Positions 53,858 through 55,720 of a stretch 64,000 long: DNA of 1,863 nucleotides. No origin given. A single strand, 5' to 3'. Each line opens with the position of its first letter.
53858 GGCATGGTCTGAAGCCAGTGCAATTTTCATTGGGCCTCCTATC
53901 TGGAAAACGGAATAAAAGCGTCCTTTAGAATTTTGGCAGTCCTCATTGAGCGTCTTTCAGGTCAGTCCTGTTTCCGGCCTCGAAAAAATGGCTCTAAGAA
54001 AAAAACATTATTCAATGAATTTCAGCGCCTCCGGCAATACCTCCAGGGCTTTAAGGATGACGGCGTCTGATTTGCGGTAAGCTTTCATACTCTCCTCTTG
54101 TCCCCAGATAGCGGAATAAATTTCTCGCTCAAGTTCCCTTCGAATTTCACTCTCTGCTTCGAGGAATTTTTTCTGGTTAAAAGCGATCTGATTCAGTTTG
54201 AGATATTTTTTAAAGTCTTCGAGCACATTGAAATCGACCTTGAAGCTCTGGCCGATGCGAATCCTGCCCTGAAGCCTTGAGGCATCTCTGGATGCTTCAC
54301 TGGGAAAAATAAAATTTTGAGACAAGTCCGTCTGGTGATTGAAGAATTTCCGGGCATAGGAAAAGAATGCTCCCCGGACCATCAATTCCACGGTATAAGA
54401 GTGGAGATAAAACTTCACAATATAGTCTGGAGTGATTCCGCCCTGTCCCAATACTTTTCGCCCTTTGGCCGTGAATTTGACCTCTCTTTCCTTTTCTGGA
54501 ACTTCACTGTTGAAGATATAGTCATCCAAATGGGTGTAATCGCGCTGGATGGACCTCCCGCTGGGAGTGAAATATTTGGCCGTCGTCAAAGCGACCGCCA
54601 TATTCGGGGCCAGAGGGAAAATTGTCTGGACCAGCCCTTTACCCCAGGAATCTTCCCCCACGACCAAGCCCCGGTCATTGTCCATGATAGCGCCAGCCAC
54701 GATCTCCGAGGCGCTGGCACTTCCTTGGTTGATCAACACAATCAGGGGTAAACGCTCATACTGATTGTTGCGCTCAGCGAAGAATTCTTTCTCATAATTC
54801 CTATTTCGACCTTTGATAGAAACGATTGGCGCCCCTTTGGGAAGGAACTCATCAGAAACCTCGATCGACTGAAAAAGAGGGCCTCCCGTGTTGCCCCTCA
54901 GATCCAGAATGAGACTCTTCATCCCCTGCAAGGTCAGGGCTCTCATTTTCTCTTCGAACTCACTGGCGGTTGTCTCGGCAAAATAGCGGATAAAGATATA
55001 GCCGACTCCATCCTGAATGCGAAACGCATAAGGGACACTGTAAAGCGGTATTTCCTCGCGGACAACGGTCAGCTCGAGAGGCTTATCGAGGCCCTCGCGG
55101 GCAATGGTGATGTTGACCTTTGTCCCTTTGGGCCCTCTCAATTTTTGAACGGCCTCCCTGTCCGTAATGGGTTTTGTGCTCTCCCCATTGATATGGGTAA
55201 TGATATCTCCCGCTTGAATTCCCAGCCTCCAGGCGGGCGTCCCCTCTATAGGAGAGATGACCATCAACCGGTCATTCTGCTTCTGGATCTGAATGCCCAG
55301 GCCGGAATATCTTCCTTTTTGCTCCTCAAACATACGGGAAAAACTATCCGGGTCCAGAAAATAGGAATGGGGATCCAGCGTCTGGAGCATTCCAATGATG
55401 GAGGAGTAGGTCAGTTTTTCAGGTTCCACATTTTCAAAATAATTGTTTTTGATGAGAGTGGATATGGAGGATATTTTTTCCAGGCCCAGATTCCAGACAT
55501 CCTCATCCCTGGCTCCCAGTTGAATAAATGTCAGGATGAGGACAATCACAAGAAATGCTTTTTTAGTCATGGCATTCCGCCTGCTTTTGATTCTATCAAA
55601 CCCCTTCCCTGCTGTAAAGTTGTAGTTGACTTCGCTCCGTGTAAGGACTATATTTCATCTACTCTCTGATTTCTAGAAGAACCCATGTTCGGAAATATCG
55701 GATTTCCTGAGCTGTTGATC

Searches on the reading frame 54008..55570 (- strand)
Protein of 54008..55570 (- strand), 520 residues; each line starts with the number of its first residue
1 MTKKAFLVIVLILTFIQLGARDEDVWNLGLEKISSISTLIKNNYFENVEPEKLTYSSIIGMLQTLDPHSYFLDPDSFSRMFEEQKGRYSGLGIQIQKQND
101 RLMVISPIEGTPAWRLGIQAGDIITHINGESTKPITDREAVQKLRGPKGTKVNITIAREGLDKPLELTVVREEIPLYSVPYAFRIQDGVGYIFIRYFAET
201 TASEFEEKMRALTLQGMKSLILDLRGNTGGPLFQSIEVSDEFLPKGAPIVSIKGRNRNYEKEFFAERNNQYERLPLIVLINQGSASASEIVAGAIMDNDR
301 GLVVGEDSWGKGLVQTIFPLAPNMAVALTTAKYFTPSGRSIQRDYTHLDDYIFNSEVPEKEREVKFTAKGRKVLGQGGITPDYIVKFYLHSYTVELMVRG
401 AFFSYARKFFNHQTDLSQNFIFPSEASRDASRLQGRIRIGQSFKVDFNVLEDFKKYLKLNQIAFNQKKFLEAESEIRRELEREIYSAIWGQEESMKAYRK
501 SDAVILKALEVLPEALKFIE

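Call 58: search_protein_families(library=ncbifam, proteins=[window:54008-55570:-], max_evalue=1e-10)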
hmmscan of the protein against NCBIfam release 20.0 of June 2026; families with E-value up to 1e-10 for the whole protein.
window:54008-55570:- (520 aa): 9 families
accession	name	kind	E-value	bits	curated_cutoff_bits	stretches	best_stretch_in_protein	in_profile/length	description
TIGR03900.1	prc_long_Delta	hypoth_equivalog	1e-89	301.8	660.95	1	26-343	77-395/973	MXAN_5808 family serine peptidase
TIGR00225.1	prc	subfamily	4.4e-89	298.8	218.6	1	42-344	2-306/335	C-terminal processing peptidase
NF052377.1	lmo1851_S41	exception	4e-78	263.2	725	1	31-343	48-358/468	lmo1851 family serine protease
NF045590.1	Cterm_S41_CtpC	exception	2.3e-76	257.2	665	1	42-349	67-375/418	carboxyl-terminal processing protease CtpC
NF045588.1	Cterm_S41_CtpA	exception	2.8e-70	237.2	625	1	47-353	68-377/401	carboxyl-terminal processing protease CtpA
NF045589.1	Cterm_S41_CtpB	exception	5.4e-68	229.5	633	1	39-343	70-371/416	carboxyl-terminal processing protease CtpB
NF045591.1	Cterm_S41_CtpZ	exception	4.8e-62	210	525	1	48-356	69-378/403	carboxyl-terminal processing protease CtpZ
NF051464.1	tail_spec_CT441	exception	7e-46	157.2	700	1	49-344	206-517/645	tail-specific protease Tsp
NF008388.1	PRK11186.1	exception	3.1e-35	121.7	825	1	63-316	220-482/663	carboxy terminal-processing peptidase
